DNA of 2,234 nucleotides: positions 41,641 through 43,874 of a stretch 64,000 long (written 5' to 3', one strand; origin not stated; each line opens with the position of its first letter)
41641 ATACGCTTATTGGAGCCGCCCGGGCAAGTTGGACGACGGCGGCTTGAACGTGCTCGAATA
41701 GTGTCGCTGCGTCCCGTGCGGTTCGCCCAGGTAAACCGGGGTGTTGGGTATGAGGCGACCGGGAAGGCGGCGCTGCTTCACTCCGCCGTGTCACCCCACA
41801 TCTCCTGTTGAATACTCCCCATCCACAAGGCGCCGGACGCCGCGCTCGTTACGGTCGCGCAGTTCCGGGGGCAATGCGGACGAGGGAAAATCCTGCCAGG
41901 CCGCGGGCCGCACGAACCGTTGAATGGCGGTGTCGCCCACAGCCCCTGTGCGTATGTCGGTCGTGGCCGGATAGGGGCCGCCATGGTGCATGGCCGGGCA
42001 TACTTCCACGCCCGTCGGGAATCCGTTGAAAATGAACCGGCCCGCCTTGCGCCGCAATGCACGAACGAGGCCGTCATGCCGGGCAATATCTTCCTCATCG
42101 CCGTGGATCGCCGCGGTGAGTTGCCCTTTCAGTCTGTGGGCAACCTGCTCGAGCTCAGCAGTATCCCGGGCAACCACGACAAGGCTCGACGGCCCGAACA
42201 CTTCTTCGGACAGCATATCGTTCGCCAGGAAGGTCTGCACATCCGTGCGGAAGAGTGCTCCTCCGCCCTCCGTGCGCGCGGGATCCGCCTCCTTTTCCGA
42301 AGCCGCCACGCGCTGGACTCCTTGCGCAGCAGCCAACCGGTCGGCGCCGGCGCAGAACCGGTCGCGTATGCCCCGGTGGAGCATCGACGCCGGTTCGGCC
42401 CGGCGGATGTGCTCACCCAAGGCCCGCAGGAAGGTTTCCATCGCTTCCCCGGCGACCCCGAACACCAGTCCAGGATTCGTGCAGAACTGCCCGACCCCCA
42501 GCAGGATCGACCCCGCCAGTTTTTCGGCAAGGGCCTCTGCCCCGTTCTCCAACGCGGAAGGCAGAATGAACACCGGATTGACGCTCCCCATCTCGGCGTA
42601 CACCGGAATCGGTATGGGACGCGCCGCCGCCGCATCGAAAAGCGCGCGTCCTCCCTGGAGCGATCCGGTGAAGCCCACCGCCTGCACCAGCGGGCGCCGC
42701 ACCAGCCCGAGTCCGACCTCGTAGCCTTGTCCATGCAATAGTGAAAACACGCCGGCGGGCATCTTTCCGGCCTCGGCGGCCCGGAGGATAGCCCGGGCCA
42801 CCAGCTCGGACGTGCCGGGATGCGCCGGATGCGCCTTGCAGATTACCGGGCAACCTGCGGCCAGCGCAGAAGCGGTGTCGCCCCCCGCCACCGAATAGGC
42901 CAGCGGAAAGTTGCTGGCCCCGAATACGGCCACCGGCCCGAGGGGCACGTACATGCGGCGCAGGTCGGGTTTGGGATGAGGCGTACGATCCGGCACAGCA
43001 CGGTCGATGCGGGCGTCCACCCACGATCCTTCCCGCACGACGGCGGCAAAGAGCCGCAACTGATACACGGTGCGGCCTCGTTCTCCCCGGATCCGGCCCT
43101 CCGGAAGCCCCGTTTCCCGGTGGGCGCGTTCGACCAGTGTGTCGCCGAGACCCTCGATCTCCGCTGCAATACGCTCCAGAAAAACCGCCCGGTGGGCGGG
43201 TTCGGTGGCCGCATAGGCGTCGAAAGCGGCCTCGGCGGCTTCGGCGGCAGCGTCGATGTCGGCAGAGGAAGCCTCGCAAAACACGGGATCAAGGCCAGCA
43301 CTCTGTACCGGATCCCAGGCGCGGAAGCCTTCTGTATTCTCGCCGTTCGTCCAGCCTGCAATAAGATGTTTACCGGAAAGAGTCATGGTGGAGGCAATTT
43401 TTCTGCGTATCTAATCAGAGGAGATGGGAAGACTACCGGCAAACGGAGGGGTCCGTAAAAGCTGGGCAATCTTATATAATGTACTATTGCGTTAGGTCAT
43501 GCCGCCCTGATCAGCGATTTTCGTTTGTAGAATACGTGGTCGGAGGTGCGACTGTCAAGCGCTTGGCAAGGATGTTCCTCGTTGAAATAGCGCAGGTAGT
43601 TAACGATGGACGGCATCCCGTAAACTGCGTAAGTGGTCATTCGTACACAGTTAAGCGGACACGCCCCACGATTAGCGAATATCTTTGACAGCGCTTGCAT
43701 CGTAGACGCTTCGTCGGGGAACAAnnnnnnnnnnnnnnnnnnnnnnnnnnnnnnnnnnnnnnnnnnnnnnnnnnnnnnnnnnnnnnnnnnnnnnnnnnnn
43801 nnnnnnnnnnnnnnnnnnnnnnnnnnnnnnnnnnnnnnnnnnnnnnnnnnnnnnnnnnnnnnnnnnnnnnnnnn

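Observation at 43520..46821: Nuclease + methyltransferase cassette exactly bracketed by two 53-bp direct repeats that are each a sigma70 promoter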

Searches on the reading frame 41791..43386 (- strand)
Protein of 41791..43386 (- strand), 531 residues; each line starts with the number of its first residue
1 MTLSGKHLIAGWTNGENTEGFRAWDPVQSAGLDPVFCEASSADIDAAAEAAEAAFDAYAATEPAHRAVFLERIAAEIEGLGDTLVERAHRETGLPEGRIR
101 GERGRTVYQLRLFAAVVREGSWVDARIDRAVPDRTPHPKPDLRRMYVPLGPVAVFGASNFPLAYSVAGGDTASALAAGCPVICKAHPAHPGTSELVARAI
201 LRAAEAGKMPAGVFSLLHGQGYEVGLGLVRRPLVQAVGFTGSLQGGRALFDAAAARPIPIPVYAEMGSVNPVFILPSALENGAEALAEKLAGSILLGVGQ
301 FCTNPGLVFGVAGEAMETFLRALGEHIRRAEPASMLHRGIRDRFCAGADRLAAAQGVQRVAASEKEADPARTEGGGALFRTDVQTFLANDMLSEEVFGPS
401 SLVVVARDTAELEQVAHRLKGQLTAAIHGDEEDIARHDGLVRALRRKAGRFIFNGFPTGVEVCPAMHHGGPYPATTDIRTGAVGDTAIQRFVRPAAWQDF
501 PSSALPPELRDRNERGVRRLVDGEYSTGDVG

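Call 7: search_protein_families(library=pfam, proteins=[window:41791-43386:-], max_evalue=0.01)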
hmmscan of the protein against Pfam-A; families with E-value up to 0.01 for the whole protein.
window:41791-43386:- (531 aa): 1 family
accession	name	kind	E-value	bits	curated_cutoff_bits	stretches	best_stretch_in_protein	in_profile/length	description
PF00171.27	Aldedh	-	7.4e-45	153.8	23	1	12-462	1-431/461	Aldehyde dehydrogenase family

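Call 11: search_protein_families(library=ncbifam, proteins=[window:41791-43386:-], max_evalue=0.01)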
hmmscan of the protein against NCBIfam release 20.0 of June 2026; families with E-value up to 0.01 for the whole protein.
window:41791-43386:- (531 aa): 40 families (the best 25 are shown)
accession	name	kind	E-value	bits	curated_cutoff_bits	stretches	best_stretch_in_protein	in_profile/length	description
NF010000.0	PRK13473.1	subfamily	1.5e-31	109.6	615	1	7-418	5-401/475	aminobutyraldehyde dehydrogenase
NF052305.1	DioxValDhHalo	equivalog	1.8e-31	109.6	750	1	11-433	12-422/483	2,5-dioxovalerate dehydrogenase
TIGR02299.1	HpaE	equivalog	1.4e-30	106.3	638.35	1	6-429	2-416/488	5-carboxymethyl-2-hydroxymuconate semialdehyde dehydrogenase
NF042993.1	AlphKGSA_gudD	equivalog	4.4e-27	95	770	1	10-354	10-334/481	alpha-ketoglutaric semialdehyde dehydrogenase GucD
TIGR03216.1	OH_muco_semi_DH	equivalog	1.3e-26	93.2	693.25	1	10-332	6-312/481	2-hydroxymuconic semialdehyde dehydrogenase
NF006992.0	PRK09457.1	subfamily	1.2e-25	90.2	514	1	11-431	8-411/487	succinylglutamate-semialdehyde dehydrogenase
NF045735.1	PaDhStyDPseudo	equivalog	3.8e-25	88.5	850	1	8-415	6-404/483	phenylacetaldehyde dehydrogenase StyD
TIGR01238.1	D1pyr5carbox3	equivalog_domain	1.2e-24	86.7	485.2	1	37-436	69-447/500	L-glutamate gamma-semialdehyde dehydrogenase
TIGR01804.1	BADH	equivalog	2.9e-23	82.1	668.6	1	12-444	6-424/467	betaine-aldehyde dehydrogenase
NF050026.1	AcaldDHExaC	equivalog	1.7e-22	79.7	900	1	12-454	24-454/503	acetaldehyde dehydrogenase ExaC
NF008869.0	PRK11904.1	equivalog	1.9e-22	79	747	1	26-431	570-965/1042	bifunctional proline dehydrogenase/L-glutamate gamma-semialdehyde dehydrogenase PutA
TIGR01780.1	SSADH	subfamily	3.9e-22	78.7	646.35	1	37-424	14-387/448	succinate-semialdehyde dehydrogenase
TIGR03240.1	arg_catab_astD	equivalog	5.5e-22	78.2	579.3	1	12-433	7-411/484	succinylglutamate-semialdehyde dehydrogenase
NF006916.0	PRK09407.1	equivalog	9.7e-22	77.2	521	1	37-333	51-327/526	succinic semialdehyde dehydrogenase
NF009725.0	PRK13252.1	equivalog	1.1e-21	76.8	593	1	10-340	12-321/488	betaine-aldehyde dehydrogenase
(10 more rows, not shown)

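Call 28: find_related_loci(query=window:41791-43386:-, collection=genome_contigs, flank=10000)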
Query window:41791-43386:- (531 aa) in genome_contigs; peptide patterns used: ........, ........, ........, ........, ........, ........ (x = any residue, [..] = any of these).
599 stretches matched a pattern (row limit reached: there are more); 573 encode a relative of the query (tblastn E <= 1e-3); the best 80 are kept; 80 distinct loci.
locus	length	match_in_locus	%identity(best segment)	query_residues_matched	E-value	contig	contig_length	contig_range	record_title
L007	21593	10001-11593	94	1-531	0e+0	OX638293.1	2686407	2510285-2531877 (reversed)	MAG: Rhodothermales bacterium isolate 042ea3ce-0ccb-4c6a-82ee-eaa32ce74e6d genome assembly, chromosome: 1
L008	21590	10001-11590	87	1-530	0e+0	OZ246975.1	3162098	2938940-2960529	MAG: Rhodothermales bacterium isolate 8fe74e33-5909-4c33-ba6b-a037c2d2266a genome assembly, chromosome: 1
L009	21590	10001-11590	93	1-530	0e+0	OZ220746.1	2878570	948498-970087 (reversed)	MAG: Rhodothermales bacterium isolate 9cc831bd-bc70-4893-94b0-cd5ea3f684b8 genome assembly, chromosome: 1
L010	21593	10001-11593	84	1-531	0e+0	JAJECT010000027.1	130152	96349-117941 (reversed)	MAG: Rhodothermales bacterium isolate jk18xAbins.31 k141_993594, whole genome shotgun sequence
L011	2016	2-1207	93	130-531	0e+0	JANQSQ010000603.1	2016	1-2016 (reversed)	MAG: Rhodothermales bacterium isolate IP30a_bin.15 k99_1447120, whole genome shotgun sequence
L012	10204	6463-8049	58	1-530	0e+0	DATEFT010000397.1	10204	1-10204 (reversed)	MAG TPA_asm: Blastocatellia bacterium isolate SMAG_U8766 k141_1636014, whole genome shotgun sequence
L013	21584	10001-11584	57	1-529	0e+0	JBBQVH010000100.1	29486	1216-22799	MAG: Blastocatellia bacterium isolate Co_metawrap_1988 Cmw_1988_k141_8770434_length_29486_cov_10.9986, whole genome shot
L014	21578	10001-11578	57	1-526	0e+0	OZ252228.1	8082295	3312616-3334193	MAG: Candidatus Latescibacterota bacterium isolate 2d5a3a6b-ac94-4199-888f-c4fbb53c5f42 genome assembly, chromosome: 1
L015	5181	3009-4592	58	1-529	0e+0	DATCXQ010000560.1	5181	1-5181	MAG TPA_asm: Blastocatellia bacterium isolate SMAG_U7443 k141_520141, whole genome shotgun sequence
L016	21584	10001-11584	58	1-529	0e+0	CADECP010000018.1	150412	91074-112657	MAG: uncultured Acidobacteria bacterium isolate Acidobacteria sp. RBC074 genome assembly, contig: MAG074_18, whole genom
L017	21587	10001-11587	59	1-530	0e+0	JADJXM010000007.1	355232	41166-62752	MAG: Acidobacteria bacterium isolate Kalu_18-Q3-R12-55_MAXAC.123 tig00002713-10-3607480, whole genome shotgun sequence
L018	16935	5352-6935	58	1-529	0e+0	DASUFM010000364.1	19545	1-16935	MAG TPA_asm: Blastocatellia bacterium isolate SMAG_U1379 k141_882152, whole genome shotgun sequence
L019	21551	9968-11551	58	1-529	0e+0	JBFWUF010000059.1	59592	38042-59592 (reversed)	MAG: Blastocatellales bacterium isolate CA_2019_TPBF_64 NODE_3687_length_59592_cov_9.332246_TPBF, whole genome shotgun s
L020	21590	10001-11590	58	1-530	0e+0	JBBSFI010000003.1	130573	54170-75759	MAG: Chthoniobacterales bacterium isolate LS1_sbin.82 LS1_sbin.82_K_895825_L_130573_cov_18.3241, whole genome shotgun se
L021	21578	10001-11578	56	1-526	0e+0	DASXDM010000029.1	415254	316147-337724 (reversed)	MAG TPA_asm: Verrucomicrobiia bacterium isolate SMAG_U5086 k141_52185, whole genome shotgun sequence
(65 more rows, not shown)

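Call 43: search_protein_families(library=pfam, proteins=[L009:8894-9877:+, L009:8120-8329:+], max_evalue=0.01)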
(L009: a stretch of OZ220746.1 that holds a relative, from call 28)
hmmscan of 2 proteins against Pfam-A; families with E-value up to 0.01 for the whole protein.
L009:8894-9877:+ (327 aa): 0 families

L009:8120-8329:+ (69 aa): 0 families

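Call 63: find_homologous_proteins(query=window:41791-43386:-, max_evalue=1e-150)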
Query window:41791-43386:- (531 aa): 4816 proteins with E <= 1e-150 among 8000 candidates; the best 120 are listed.
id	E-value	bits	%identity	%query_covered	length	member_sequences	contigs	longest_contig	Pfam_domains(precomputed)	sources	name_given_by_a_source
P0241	0.0e+0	1110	95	100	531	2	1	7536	PF00171.28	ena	-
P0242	0.0e+0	1108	93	100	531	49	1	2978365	PF00171.28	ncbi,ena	-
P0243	0.0e+0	1014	87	100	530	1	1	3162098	PF00171.28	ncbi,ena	-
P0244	2.5e-298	1008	86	100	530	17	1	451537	PF00171.28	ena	-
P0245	5.4e-294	994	85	100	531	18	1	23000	PF00171.28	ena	-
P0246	6.6e-290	980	85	100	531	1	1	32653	PF00171.28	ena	-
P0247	2.7e-204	698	64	99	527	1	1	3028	PF00171.28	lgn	-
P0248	7.4e-199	680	64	96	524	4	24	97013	PF00171.28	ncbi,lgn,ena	-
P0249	8.3e-199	680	64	100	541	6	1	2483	PF00171.28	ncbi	-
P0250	1.8e-198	679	59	100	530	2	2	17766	PF00171.28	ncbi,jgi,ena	-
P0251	5.8e-198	677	60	100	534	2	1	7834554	PF00171.28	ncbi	ncbi:aldehyde dehydrogenase (NADP(+)) [Verrucomicrobiota bacterium sgz303538]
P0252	9.9e-198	676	63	99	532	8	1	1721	PF00171.28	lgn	-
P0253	1.8e-197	675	60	100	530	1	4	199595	PF00171.28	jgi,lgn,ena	jgi:NADP-dependent aldehyde dehydrogenase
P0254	2.9e-197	675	63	100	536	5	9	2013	PF00171.28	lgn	-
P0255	3.2e-197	674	62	100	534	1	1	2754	PF00171.28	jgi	jgi:alpha-ketoglutaric semialdehyde dehydrogenase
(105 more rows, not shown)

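Call 64: find_encoding_contigs(protein=P0242, flank=7000, max_places=10)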
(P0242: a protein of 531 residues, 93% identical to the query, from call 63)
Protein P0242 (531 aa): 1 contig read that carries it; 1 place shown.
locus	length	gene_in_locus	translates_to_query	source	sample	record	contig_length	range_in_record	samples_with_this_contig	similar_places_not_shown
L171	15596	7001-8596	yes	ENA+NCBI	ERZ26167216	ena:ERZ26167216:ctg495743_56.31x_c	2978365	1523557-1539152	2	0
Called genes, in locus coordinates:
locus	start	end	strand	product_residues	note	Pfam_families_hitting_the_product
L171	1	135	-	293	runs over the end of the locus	PF19798:Sulfotransfer_5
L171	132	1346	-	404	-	PF01408:GFO_IDH_MocA, PF22725:GFO_IDH_MocA_C3, PF02894:GFO_IDH_MocA_C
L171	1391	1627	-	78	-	-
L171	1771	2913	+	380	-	PF00890:FAD_binding_2 (faint), PF01134:GIDA (faint), PF01266:DAO (faint), PF07992:Pyr_redox_2 (faint), PF12831:FAD_oxidored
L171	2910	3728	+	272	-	PF02126:PTE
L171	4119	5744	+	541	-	PF00884:Sulfatase, PF01663:Phosphodiest (faint), PF16347:SGSH_C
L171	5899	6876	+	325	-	-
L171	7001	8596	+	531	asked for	PF00171:Aldedh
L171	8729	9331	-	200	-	PF05988:DUF899, PF00578:AhpC-TSA (weak)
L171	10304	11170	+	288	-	-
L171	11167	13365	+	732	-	PF06634:DUF1156 (weak), PF01555:N6_N4_Mtase, PF08241:Methyltransf_11 (faint)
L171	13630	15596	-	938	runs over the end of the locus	PF02463:SMC_N, PF13175:AAA_15, PF13476:AAA_23, PF13304:AAA_21 (weak)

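Call 65: find_encoding_contigs(protein=P0241, flank=7000, max_places=10)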
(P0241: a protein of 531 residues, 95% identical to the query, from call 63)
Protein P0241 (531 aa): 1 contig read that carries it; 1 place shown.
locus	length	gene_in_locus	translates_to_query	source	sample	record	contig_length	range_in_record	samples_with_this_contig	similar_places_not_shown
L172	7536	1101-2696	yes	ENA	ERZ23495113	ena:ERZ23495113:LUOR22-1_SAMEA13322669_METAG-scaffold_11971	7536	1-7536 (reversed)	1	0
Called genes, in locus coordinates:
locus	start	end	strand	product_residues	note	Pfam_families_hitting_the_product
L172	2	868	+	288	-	?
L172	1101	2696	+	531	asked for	PF00171:Aldedh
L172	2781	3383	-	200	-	PF05988:DUF899, PF00578:AhpC-TSA (weak)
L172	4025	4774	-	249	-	PF03734:YkuD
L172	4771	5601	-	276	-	PF00106:adh_short, PF13561:adh_short_C2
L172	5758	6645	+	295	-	-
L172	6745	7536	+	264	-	?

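Call 66: find_encoding_contigs(protein=P0244, flank=7000, max_places=10)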
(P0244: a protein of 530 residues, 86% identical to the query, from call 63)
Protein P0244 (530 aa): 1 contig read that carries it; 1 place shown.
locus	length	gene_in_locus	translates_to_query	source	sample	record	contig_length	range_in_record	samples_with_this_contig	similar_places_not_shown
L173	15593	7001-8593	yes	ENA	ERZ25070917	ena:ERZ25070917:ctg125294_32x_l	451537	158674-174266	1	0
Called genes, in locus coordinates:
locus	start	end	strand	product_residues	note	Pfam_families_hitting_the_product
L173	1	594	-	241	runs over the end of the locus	PF19798:Sulfotransfer_5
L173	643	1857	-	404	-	PF01408:GFO_IDH_MocA, PF22725:GFO_IDH_MocA_C3, PF02894:GFO_IDH_MocA_C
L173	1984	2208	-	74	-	-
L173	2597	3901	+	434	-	PF07992:Pyr_redox_2 (faint), PF00890:FAD_binding_2 (weak), PF01134:GIDA (weak), PF01266:DAO (faint), PF12831:FAD_oxidored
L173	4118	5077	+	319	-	PF02126:PTE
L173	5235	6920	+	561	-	PF00884:Sulfatase, PF01663:Phosphodiest (faint), PF16347:SGSH_C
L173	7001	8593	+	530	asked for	PF00171:Aldedh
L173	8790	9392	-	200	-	PF05988:DUF899, PF00578:AhpC-TSA (weak)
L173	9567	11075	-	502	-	PF20442:BrxL_N, PF13337:BrxL_ATPase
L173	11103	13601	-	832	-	PF08665:PglZ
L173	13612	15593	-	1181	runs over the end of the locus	PF02384:N6_Mtase (faint), PF20473:MmeI_Mtase (weak), PF07669:Eco57I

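Call 69: search_protein_families(library=padloc, proteins=[L009:8894-9877:+, L171:5899-6876:+, L171:10304-11170:+], max_evalue=0.01)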
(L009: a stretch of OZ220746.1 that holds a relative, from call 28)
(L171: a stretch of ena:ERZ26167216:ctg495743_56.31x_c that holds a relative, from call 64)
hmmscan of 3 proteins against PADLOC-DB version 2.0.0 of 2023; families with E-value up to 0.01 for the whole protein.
L009:8894-9877:+ (327 aa): 0 families

L171:5899-6876:+ (325 aa): 0 families

L171:10304-11170:+ (288 aa): 0 families

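Call 82: find_encoding_contigs(protein=P0245, flank=7000, max_places=10)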
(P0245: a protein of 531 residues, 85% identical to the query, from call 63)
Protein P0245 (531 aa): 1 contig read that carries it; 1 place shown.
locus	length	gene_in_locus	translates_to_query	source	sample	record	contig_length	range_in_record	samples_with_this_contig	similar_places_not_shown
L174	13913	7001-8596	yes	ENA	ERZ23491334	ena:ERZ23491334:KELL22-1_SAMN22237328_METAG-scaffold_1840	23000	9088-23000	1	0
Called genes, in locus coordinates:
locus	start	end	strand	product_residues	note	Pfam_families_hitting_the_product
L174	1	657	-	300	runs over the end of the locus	PF01063:Aminotran_4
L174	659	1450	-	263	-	PF19798:Sulfotransfer_5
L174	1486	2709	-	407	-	PF01408:GFO_IDH_MocA, PF22725:GFO_IDH_MocA_C3, PF02894:GFO_IDH_MocA_C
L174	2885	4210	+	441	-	PF00890:FAD_binding_2 (faint), PF01266:DAO (faint), PF01494:FAD_binding_3 (faint), PF12831:FAD_oxidored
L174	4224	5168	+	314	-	PF02126:PTE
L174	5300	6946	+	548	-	PF00884:Sulfatase, PF01663:Phosphodiest (weak), PF16347:SGSH_C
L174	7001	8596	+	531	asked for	PF00171:Aldedh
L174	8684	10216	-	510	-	PF20442:BrxL_N, PF13337:BrxL_ATPase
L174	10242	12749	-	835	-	PF08665:PglZ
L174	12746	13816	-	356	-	-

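Call 83: find_encoding_contigs(protein=P0246, flank=7000, max_places=10)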
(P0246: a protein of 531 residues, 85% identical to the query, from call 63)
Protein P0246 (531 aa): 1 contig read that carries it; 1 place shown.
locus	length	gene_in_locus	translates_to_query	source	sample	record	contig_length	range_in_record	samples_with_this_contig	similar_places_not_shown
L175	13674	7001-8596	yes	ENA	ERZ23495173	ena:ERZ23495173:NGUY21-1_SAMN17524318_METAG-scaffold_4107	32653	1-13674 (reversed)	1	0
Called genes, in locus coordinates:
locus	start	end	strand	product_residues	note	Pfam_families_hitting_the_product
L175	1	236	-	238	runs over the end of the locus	PF19798:Sulfotransfer_5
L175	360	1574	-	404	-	PF01408:GFO_IDH_MocA, PF22725:GFO_IDH_MocA_C3, PF02894:GFO_IDH_MocA_C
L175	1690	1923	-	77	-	-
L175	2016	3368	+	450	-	PF00890:FAD_binding_2 (faint), PF01134:GIDA (faint), PF12831:FAD_oxidored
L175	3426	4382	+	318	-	PF02126:PTE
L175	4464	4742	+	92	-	PF22513:FitA-like_RHH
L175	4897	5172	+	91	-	-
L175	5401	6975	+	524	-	PF00884:Sulfatase, PF01663:Phosphodiest (faint), PF16347:SGSH_C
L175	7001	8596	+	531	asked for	PF00171:Aldedh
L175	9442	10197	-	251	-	PF03734:YkuD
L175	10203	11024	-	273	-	PF00106:adh_short, PF13561:adh_short_C2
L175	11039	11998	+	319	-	-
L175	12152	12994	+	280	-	PF03099:BPL_LplA_LipB, PF16917:BPL_LplA_LipB_2 (weak), PF02237:BPL_C (weak)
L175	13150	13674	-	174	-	?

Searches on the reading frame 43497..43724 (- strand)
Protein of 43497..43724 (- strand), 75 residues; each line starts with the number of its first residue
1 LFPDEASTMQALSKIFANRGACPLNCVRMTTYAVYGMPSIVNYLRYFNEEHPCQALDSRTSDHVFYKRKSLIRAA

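Call 7: search_protein_families(library=pfam, proteins=[window:43497-43724:-], max_evalue=0.01)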
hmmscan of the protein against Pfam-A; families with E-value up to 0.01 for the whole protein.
window:43497-43724:- (75 aa): 0 families
